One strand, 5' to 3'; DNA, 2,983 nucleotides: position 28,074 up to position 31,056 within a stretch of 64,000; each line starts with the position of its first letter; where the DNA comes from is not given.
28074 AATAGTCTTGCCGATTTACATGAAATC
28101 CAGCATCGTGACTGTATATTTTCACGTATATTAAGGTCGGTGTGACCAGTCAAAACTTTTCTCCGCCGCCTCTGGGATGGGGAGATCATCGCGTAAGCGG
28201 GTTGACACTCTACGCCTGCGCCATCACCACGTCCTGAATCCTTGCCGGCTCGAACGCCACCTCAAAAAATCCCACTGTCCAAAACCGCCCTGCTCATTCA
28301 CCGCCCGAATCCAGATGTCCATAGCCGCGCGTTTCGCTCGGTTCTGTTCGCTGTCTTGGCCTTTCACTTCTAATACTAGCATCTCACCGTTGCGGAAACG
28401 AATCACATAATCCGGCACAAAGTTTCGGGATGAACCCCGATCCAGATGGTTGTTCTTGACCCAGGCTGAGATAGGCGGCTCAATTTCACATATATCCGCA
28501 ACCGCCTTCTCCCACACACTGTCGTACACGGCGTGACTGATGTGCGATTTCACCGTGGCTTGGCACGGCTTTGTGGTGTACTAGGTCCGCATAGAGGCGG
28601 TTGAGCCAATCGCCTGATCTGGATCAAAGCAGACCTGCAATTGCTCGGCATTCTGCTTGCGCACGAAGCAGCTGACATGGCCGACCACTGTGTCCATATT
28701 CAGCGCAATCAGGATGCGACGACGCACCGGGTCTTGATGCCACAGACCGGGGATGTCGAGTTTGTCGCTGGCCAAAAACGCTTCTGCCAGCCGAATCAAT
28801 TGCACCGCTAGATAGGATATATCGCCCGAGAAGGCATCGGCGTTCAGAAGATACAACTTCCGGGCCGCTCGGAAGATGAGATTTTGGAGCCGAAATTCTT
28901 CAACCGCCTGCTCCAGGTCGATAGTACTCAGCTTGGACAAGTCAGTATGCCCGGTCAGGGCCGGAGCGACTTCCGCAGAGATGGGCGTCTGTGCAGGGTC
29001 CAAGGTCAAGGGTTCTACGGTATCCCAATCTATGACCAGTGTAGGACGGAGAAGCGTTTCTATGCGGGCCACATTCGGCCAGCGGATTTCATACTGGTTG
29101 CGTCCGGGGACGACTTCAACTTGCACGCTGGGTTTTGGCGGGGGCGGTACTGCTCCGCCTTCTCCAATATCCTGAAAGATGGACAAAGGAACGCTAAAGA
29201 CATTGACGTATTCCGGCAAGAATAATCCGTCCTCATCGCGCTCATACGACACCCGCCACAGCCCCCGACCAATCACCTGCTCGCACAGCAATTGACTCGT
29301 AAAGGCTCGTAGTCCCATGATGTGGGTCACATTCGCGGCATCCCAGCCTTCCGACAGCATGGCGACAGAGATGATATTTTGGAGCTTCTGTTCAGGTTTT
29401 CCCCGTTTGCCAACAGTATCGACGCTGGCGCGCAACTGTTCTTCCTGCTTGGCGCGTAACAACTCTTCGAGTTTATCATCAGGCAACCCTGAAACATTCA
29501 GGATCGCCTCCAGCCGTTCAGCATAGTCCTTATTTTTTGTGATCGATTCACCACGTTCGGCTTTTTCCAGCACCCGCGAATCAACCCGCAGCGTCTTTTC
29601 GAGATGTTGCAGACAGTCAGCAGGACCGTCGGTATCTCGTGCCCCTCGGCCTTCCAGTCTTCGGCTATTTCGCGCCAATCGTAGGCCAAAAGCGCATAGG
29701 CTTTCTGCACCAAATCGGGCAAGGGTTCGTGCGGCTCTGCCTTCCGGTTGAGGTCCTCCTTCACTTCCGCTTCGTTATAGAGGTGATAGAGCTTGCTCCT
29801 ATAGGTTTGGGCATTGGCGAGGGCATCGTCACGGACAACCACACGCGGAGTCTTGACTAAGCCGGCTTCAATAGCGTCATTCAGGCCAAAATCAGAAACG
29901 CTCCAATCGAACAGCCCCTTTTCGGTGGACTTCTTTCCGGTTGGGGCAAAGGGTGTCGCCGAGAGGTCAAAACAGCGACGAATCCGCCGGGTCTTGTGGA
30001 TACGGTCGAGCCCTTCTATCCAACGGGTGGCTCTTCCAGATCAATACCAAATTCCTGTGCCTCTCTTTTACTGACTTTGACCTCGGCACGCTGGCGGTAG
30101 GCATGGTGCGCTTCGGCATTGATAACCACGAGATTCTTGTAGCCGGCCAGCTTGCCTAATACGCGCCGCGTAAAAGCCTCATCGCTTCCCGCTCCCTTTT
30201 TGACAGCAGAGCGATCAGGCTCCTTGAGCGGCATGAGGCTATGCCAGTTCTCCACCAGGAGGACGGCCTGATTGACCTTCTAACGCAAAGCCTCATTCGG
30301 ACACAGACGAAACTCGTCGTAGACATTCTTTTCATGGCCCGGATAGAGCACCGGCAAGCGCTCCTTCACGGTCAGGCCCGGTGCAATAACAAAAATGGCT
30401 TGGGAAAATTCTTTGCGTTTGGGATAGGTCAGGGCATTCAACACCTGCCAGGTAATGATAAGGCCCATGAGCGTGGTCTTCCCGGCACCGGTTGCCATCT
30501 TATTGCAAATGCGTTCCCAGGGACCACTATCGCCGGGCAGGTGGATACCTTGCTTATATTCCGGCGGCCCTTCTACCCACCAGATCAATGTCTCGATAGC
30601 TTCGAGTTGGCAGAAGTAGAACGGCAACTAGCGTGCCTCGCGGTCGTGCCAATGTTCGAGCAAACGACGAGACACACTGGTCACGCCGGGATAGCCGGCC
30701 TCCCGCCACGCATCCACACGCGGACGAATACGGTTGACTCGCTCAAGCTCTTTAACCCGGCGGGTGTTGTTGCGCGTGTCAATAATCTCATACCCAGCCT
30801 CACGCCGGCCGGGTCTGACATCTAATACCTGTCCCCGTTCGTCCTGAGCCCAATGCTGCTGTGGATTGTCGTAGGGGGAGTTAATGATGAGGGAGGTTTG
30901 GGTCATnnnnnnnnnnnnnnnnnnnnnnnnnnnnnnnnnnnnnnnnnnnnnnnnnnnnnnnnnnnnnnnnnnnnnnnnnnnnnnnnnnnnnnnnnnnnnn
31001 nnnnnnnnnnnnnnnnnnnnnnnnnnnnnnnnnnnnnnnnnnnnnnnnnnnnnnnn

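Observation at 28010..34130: Intact ATPase plus small nuclease-like pair embedded in a heavily decayed Type III R-M locus: candidate defence module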

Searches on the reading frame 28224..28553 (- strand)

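Call 3: search_protein_families(library=pfam, proteins=[window:28224-28553:-], max_evalue=0.1)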
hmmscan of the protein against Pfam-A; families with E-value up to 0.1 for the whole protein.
window:28224-28553:- (109 aa): 2 families
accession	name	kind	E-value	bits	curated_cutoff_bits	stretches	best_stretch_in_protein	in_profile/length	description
PF06356.17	DUF1064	-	0.024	15.5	24.7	1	44-85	63-104/117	Protein of unknown function (DUF1064)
PF08774.17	VRR_NUC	-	0.058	13.9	23.8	1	22-68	40-89/116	VRR-NUC domain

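Call 5: search_protein_families(library=ncbifam, proteins=[window:28224-28553:-], max_evalue=0.1)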
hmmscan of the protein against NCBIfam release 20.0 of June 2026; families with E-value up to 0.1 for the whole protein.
window:28224-28553:- (109 aa): 3 families
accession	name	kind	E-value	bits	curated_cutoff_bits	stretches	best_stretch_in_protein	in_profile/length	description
NF046055.1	restr_BPTD_3080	equivalog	7.9e-33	113.4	800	1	2-100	850-957/970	BPTD_3080 family restriction endonuclease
NF033179.1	TnsA_like_Actin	subfamily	2.6e-06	27.1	110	1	38-100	74-131/212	TnsA-like heteromeric transposase endonuclease subunit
NF038001.1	HYExAFE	subfamily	0.0024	17.7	60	1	47-84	40-78/166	HYExAFE family protein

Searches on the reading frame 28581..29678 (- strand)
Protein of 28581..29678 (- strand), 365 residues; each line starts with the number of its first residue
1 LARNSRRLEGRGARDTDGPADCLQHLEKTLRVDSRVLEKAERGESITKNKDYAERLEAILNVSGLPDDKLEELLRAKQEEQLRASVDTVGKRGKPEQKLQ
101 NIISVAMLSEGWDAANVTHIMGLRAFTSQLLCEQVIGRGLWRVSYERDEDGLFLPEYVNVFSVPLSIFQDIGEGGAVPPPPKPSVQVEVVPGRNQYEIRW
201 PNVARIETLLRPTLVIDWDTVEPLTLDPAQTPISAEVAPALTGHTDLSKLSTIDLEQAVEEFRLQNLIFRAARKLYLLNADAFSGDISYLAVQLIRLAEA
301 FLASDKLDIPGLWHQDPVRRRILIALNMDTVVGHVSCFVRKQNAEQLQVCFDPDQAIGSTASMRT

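Call 3: search_protein_families(library=pfam, proteins=[window:28581-29678:-], max_evalue=0.1)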
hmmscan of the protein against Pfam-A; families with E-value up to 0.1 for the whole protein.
window:28581-29678:- (365 aa): 0 families

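Call 4: search_protein_families(library=padloc, proteins=[window:28581-29678:-], max_evalue=0.1)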
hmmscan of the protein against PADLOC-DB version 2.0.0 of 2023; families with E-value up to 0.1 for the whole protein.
window:28581-29678:- (365 aa): 6 families
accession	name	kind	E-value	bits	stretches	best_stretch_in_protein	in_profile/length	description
PDLC03648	REase_III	-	2.7e-07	27.1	1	100-146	312-357/871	Type III restriction enzyme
PDLC03647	REase_III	-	0.00022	17.5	1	97-143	505-550/989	Type III restriction enzyme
PDLC03659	mREase_IV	-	0.0023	13.9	1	92-143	503-554/945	Type IV methyl-directed restriction enzyme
PDLC03658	mREase_IV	-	0.0027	13.5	1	96-146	499-549/953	Type IV methyl-directed restriction enzyme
PDLC03649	REase_III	-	0.017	11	1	102-140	498-536/973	Type III restriction enzyme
PDLC03047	REase_I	-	0.045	9.4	1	93-140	654-701/1107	Type I restriction enzyme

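Call 5: search_protein_families(library=ncbifam, proteins=[window:28581-29678:-], max_evalue=0.1)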
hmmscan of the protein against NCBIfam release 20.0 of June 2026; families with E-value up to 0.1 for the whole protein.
window:28581-29678:- (365 aa): 3 families
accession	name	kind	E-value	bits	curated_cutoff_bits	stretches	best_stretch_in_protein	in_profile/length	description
NF046055.1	restr_BPTD_3080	equivalog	3.1e-102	343.2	800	1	25-364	501-838/970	BPTD_3080 family restriction endonuclease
NF053632.1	heli_RadD_YejH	equivalog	1.7e-05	23.4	720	1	96-147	296-346/573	DNA repair helicase RadD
NF012027.0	PRK15483.1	equivalog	0.0087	14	564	1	102-140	505-543/986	type III restriction-modification system endonuclease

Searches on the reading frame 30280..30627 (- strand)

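Call 3: search_protein_families(library=pfam, proteins=[window:30280-30627:-], max_evalue=0.1)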
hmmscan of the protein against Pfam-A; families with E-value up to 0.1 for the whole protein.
window:30280-30627:- (115 aa): 1 family
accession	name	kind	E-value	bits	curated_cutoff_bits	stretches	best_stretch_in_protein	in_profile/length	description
PF04851.21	ResIII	-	0.0012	19.2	22.5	1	6-85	7-63/164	Type III restriction enzyme, res subunit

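Call 4: search_protein_families(library=padloc, proteins=[window:30280-30627:-], max_evalue=0.1)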
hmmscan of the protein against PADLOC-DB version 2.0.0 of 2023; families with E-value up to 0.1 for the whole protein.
window:30280-30627:- (115 aa): 0 families

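Call 5: search_protein_families(library=ncbifam, proteins=[window:30280-30627:-], max_evalue=0.1)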
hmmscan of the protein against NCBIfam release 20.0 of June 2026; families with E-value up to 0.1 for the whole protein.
window:30280-30627:- (115 aa): 1 family
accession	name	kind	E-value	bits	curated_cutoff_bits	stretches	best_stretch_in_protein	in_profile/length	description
NF046055.1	restr_BPTD_3080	equivalog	1.1e-48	165.9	800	1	2-114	109-229/970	BPTD_3080 family restriction endonuclease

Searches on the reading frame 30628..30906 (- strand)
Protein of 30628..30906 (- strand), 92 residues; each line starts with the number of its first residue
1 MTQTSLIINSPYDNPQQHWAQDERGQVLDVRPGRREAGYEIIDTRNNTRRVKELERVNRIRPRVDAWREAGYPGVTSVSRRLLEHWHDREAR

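Call 3: search_protein_families(library=pfam, proteins=[window:30628-30906:-], max_evalue=0.1)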
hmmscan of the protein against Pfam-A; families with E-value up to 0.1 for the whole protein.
window:30628-30906:- (92 aa): 0 families

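Call 4: search_protein_families(library=padloc, proteins=[window:30628-30906:-], max_evalue=0.1)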
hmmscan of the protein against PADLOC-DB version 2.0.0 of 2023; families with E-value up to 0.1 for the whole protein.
window:30628-30906:- (92 aa): 0 families

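Call 5: search_protein_families(library=ncbifam, proteins=[window:30628-30906:-], max_evalue=0.1)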
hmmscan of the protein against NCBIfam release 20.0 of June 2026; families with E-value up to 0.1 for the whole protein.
window:30628-30906:- (92 aa): 1 family
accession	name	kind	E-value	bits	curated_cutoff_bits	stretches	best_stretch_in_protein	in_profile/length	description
NF046055.1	restr_BPTD_3080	equivalog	7.8e-25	87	800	1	4-91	2-105/970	BPTD_3080 family restriction endonuclease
